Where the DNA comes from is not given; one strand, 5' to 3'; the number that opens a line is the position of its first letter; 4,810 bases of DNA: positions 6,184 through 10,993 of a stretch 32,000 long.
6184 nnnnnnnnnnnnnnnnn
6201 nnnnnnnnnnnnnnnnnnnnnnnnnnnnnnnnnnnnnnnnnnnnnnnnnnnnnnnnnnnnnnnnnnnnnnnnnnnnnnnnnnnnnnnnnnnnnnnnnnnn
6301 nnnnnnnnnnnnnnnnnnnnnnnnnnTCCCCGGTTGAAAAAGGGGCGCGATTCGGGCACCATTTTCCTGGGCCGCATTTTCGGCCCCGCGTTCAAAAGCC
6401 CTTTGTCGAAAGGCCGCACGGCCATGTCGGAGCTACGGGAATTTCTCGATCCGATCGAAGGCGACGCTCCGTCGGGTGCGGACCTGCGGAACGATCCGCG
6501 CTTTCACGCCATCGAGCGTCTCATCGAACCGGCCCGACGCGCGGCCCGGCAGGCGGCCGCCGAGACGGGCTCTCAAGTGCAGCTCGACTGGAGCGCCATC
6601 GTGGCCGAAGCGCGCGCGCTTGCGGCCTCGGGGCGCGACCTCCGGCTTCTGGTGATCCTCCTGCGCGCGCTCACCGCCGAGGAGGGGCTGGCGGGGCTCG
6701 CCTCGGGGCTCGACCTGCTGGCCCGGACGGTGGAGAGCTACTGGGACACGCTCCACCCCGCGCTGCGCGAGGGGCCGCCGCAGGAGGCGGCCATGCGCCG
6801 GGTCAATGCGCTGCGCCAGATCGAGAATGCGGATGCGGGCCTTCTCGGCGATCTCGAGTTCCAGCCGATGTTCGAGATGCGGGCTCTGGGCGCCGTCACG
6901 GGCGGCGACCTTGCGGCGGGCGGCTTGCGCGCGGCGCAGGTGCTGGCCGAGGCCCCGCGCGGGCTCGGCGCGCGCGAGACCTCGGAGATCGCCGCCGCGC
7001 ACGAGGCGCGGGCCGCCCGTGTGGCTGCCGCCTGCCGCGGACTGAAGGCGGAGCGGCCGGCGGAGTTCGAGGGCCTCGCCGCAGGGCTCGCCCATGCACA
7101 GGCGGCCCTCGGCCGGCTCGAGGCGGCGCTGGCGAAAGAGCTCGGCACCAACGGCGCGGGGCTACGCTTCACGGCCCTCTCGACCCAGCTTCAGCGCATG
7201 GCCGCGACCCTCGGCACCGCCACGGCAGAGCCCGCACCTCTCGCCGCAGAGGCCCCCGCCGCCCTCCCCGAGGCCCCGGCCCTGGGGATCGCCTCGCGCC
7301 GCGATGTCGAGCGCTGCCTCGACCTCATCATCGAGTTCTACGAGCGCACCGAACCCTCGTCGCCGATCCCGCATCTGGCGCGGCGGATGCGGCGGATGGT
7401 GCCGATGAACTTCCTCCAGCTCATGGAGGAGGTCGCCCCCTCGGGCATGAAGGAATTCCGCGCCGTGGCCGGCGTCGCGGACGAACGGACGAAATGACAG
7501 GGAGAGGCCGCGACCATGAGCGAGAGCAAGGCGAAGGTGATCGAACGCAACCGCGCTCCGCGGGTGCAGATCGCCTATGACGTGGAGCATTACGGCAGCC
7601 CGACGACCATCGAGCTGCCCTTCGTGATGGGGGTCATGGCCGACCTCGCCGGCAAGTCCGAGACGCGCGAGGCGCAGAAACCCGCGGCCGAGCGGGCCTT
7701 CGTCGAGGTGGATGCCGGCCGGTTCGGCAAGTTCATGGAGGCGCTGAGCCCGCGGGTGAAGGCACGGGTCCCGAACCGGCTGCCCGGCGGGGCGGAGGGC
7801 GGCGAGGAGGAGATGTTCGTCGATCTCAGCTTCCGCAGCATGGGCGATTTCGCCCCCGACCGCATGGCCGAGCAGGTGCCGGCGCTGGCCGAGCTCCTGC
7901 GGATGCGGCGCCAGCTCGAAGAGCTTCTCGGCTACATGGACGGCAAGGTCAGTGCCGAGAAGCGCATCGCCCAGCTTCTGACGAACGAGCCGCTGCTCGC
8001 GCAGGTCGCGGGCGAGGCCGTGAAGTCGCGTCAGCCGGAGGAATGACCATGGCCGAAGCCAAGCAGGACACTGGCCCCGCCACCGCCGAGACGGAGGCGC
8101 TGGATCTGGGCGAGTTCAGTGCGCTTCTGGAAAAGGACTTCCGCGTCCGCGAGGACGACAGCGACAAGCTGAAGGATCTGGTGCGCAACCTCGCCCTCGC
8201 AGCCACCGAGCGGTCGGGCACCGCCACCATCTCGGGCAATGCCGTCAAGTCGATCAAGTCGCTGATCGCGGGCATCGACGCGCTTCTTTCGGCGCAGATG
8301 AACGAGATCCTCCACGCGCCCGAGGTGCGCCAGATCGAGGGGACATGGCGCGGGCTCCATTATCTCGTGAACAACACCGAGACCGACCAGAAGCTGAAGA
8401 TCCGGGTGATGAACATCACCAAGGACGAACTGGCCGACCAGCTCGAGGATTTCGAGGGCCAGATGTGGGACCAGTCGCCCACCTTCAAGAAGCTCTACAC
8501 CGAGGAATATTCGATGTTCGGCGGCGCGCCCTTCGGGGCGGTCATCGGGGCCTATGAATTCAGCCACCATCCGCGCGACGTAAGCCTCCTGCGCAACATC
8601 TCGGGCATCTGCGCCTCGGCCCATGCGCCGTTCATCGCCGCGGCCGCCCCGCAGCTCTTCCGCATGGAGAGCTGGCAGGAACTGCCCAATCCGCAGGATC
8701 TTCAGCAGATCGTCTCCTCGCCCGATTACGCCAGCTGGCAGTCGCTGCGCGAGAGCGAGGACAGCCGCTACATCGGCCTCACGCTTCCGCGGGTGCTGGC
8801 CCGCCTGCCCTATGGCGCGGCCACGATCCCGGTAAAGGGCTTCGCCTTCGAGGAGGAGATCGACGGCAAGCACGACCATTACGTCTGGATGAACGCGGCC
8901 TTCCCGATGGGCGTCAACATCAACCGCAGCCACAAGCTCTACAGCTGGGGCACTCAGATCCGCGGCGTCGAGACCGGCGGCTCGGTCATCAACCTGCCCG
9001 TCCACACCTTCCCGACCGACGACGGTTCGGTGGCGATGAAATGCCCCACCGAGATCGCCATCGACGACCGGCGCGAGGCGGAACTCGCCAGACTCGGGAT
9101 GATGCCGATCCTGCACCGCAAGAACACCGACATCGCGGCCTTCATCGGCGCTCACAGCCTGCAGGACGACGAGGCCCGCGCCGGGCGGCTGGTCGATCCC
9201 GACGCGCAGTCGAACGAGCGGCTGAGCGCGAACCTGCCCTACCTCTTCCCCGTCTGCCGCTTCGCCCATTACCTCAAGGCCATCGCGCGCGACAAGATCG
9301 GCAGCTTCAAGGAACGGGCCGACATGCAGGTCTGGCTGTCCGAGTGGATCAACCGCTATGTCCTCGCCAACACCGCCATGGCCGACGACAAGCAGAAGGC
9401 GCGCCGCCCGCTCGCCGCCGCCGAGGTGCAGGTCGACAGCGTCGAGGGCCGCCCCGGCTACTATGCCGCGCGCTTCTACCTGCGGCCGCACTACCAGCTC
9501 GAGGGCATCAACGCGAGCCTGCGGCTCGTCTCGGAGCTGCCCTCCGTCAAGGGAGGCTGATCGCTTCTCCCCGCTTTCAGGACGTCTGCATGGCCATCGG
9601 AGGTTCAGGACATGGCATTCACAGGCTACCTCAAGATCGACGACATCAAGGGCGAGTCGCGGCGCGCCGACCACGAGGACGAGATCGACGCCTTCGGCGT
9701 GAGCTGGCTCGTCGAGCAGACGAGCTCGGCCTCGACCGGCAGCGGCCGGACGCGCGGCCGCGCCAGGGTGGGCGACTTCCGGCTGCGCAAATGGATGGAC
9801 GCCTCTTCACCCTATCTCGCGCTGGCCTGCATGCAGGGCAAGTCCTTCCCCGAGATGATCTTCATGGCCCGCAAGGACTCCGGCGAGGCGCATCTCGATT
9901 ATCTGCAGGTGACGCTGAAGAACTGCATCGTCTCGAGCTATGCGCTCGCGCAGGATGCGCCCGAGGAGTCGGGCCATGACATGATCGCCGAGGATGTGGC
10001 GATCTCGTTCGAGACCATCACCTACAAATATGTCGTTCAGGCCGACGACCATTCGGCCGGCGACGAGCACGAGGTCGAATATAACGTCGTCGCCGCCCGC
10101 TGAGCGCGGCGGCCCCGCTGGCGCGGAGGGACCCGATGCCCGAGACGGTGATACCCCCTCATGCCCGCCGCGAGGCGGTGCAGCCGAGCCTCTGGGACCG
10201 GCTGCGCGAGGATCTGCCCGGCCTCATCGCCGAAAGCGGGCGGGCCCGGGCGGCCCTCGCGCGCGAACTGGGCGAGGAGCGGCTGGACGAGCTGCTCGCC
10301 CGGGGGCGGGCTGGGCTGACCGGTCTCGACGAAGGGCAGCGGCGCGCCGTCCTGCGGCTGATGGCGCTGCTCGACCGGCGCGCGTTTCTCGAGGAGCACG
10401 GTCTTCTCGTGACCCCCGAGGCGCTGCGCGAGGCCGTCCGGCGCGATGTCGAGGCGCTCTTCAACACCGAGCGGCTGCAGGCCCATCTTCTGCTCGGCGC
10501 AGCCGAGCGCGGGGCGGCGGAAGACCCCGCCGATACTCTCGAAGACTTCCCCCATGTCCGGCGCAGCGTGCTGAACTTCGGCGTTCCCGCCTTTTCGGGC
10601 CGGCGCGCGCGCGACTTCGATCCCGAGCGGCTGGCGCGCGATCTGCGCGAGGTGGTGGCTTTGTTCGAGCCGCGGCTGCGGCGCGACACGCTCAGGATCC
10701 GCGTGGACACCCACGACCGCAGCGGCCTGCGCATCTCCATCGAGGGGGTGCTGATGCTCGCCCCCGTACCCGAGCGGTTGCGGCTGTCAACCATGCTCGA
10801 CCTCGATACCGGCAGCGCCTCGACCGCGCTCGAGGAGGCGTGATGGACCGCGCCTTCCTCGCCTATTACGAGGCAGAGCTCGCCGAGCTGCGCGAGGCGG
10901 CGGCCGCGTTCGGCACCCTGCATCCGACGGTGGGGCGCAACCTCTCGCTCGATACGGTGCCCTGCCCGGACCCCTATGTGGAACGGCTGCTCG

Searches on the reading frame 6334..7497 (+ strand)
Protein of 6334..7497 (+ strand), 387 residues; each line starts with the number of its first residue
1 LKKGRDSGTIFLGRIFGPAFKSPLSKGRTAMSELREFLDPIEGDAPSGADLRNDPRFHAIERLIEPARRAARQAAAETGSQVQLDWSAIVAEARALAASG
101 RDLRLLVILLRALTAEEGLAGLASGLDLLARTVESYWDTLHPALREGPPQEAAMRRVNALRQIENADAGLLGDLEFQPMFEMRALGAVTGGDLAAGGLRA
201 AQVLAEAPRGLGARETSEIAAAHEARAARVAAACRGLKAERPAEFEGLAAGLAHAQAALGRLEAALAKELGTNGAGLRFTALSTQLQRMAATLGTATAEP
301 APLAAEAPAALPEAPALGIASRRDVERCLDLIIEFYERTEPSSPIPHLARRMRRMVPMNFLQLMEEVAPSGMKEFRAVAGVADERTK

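Call 11: search_protein_families(library=pfam, proteins=[window:6334-7497:+], max_evalue=0.001)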
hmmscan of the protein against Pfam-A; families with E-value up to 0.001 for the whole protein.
window:6334-7497:+ (387 aa): 1 family
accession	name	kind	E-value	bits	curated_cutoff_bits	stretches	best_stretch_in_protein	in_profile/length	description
PF06812.17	ImpA_N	-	4.1e-31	108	26.9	1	38-164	1-118/119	ImpA, N-terminal, type VI secretion system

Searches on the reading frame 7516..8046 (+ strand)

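Call 11: search_protein_families(library=pfam, proteins=[window:7516-8046:+], max_evalue=0.001)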
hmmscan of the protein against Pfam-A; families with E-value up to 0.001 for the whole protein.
window:7516-8046:+ (176 aa): 1 family
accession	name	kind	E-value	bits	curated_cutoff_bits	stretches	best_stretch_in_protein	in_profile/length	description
PF05591.17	T6SS_VipA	-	9.7e-49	165.6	24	1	10-167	2-153/155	Type VI secretion system, VipA, VC_A0107 or Hcp2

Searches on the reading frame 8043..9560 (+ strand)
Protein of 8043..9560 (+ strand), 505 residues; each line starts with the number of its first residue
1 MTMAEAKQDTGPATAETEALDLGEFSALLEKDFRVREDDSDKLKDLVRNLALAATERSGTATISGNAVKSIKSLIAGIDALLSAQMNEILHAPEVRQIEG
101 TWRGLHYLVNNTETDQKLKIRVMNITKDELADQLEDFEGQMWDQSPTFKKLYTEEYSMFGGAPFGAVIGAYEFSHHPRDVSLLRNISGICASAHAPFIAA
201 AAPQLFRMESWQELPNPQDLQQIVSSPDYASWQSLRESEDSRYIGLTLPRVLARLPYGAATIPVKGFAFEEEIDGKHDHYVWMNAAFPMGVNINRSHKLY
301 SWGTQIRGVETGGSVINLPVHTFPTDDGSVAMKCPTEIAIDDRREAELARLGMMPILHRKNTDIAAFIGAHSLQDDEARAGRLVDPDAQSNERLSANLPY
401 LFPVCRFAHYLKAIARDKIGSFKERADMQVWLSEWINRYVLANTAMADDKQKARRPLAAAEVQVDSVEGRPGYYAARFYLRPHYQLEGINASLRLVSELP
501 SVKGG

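Call 11: search_protein_families(library=pfam, proteins=[window:8043-9560:+], max_evalue=0.001)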
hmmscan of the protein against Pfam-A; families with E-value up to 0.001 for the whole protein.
window:8043-9560:+ (505 aa): 2 families
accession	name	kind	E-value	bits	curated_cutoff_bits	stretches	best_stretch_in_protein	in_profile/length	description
PF05943.17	VipB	-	5.2e-126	420.2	27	1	73-374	2-301/301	EvpB/VC_A0108, tail sheath N-terminal domain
PF18945.5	VipB_2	-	9.1e-42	142.3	27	1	388-499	2-112/112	EvpB/VC_A0108, tail sheath gpW/gp25-like domain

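Call 83: search_dna_similar(query=window:8043-9560:+, collection=plasmids, mode=protein, max_rows=60, max_evalue=1e-30, rows=spread)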
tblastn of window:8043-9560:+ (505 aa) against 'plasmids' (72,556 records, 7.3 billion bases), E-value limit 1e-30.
Records with a match: 578; places in all: 674; records where one place covers at least 80% of the query: 563.
Best place of each record, by identity: 90-95% 1; 80-90% 42; <60% 535.
By first word of the organism name: Ralstonia 126; Rhizobium 94; Escherichia 75; Campylobacter 38; Cronobacter 21; Leisingera 18; Pantoea 15; Vibrio 15; Burkholderia 14; Enterobacter 13; and 56 more.
By predicted mobility (MOB-suite, as given by PLSDB): non-mobilizable 278; conjugative 164; mobilizable 136.
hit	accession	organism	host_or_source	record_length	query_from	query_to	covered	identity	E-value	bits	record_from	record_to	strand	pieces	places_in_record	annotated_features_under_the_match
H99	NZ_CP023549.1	Rhodobacter sp. CZR27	cell culture,paddy soil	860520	1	505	100%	91.9%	0e+0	938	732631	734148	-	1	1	tssC: type VI secretion system contractile sheath large subunit | tssB: type VI secretion system contractile sheath small subunit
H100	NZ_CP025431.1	Paracoccus zhejiangensis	single cell,sludge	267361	1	504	100%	82.6%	0e+0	856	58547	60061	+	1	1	tssC: type VI secretion system contractile sheath large subunit | tssB: type VI secretion system contractile sheath small subunit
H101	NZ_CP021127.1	Rhizobium sp. Kim5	Phaseolus vulgaris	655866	2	503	99%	82.5%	0e+0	858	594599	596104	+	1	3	tssC: type VI secretion system contractile sheath large subunit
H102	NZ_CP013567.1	Rhizobium phaseoli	Phaseolus vulgaris,Whole ...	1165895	2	503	99%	81.7%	0e+0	853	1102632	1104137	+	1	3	record has no annotation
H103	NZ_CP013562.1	Rhizobium phaseoli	Phaseolus vulgaris,Whole ...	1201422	2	503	99%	81.5%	0e+0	851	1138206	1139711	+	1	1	record has no annotation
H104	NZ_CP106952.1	Eleftheria terrae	soil sample,soil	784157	9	503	98%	57.5%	6e-171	541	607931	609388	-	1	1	tssC: type VI secretion system contractile sheath large subunit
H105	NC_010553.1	Burkholderia ambifaria MC40-6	-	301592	15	505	97%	56.9%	7e-167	530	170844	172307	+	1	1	tssC: type VI secretion system contractile sheath large subunit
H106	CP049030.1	Rhodobacteraceae bacterium SC52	Apostichopus japonicus,pure ...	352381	1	504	100%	54.7%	8e-176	555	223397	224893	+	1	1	tssC: type VI secretion system contractile sheath large subunit | tssB: type VI secretion system contractile sheath small subunit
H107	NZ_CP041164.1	Leisingera aquaemixtae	cell culture,Biocathode MCL, marine ...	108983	23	505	96%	57.1%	4e-175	553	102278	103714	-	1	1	tssC: type VI secretion system contractile sheath large subunit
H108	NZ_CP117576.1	Escherichia albertii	whole organism,bird (unidentified ...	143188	20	503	96%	56.4%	5e-178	561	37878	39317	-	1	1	tssC: type VI secretion system contractile sheath large subunit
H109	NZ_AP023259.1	Mesorhizobium sp. L-2-11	Lotus japonicus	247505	12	505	98%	52.8%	2e-168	534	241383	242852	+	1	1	tssC: type VI secretion system contractile sheath large subunit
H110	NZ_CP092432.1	Rhizobium sp. K102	Phaseolus vulgaris,Cell culture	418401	15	503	97%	52.7%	7e-169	535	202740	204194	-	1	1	tssC: type VI secretion system contractile sheath large subunit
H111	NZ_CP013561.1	Rhizobium phaseoli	Phaseolus vulgaris,Whole ...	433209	15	503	97%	52.7%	7e-169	535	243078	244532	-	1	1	tssC: type VI secretion system contractile sheath large subunit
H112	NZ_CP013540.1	Rhizobium phaseoli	Phaseolus vulgaris,Whole ...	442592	15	503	97%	52.7%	7e-169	535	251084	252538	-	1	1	tssC: type VI secretion system contractile sheath large subunit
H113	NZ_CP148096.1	Rhizobium sp. T1470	Medicago sativa,cell culture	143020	24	503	95%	53.1%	2e-164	523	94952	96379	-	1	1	tssC: type VI secretion system contractile sheath large subunit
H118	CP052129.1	Ralstonia solanacearum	tomato,cell culture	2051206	34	500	92%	46.4%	8e-128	417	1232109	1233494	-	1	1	tssC: type VI secretion system contractile sheath large subunit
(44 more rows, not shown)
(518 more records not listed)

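Call 86: get_annotated_region(hit=H118, flank=20000)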
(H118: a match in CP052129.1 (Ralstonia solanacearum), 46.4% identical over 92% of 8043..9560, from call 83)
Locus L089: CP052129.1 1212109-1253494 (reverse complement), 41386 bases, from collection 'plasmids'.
description: Ralstonia solanacearum strain FJAT1303.F1 plasmid Plas1, complete sequence
organism: Ralstonia solanacearum (NCBI taxid 305)
taxonomy: Bacteria; Pseudomonadota; Betaproteobacteria; Burkholderiales; Burkholderiaceae; Ralstonia; Ralstonia solanacearum
host: -; source: tomato,cell culture; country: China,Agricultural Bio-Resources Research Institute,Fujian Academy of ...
typing (MOB-suite, as given by PLSDB): mobilizable; relaxase MOBP
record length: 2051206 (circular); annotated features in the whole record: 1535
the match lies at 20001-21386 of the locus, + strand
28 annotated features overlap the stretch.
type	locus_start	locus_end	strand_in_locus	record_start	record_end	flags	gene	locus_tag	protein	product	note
CDS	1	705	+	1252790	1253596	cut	-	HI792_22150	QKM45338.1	aspartate dehydrogenase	-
CDS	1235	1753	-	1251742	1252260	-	-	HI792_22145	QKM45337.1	cupin domain-containing protein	-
CDS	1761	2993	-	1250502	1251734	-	-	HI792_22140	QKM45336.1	sterol desaturase family protein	-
CDS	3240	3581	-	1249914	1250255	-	-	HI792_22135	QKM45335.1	hypothetical protein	-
CDS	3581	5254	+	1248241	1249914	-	otsA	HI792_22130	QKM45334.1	alpha,alpha-trehalose-phosphate synthase (UDP-forming)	-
CDS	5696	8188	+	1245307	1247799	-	-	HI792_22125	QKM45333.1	hypothetical protein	-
CDS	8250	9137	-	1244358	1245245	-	-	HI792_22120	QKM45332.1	hypothetical protein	-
CDS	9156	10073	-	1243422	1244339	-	-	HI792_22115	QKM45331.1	hypothetical protein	-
CDS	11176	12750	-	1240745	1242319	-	-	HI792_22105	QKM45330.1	hypothetical protein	-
CDS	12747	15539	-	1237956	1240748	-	-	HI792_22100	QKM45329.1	type VI secretion system tip protein VgrG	-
CDS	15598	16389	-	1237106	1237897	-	-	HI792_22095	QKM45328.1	DotU family type IV/VI secretion system protein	-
CDS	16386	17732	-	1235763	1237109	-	tssK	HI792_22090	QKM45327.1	type VI secretion system baseplate subunit TssK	-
CDS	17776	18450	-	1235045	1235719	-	tssJ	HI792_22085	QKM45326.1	type VI secretion system lipoprotein TssJ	-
CDS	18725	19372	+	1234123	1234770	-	-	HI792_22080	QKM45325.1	hypothetical protein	-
CDS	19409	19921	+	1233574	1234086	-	tssB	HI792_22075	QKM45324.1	type VI secretion system contractile sheath small subunit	-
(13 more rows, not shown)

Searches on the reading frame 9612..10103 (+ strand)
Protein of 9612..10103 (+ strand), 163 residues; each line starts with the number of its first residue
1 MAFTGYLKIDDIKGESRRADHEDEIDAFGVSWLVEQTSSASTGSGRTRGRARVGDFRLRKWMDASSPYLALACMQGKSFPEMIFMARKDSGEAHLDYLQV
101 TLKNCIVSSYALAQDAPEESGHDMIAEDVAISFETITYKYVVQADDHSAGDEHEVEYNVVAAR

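Call 11: search_protein_families(library=pfam, proteins=[window:9612-10103:+], max_evalue=0.001)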
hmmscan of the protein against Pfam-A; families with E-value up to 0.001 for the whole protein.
window:9612-10103:+ (163 aa): 1 family
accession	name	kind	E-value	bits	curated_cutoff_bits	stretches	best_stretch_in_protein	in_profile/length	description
PF05638.18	T6SS_HCP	-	1.7e-34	119.3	23.5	1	6-140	1-129/129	Type VI secretion system effector, Hcp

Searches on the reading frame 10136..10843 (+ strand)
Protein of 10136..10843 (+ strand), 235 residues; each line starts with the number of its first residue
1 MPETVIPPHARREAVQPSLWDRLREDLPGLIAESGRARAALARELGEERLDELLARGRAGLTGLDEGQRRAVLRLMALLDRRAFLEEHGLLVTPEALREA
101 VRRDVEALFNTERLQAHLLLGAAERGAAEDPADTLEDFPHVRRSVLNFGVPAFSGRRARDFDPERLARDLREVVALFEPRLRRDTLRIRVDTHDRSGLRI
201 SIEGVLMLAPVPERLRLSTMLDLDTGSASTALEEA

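Call 11: search_protein_families(library=pfam, proteins=[window:10136-10843:+], max_evalue=0.001)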
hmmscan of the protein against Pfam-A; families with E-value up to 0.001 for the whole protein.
window:10136-10843:+ (235 aa): 1 family
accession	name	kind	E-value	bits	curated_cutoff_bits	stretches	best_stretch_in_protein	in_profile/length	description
PF04965.19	GPW_gp25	-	9.8e-18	64.2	27.2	1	96-208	2-93/96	Baseplate wedge protein gp25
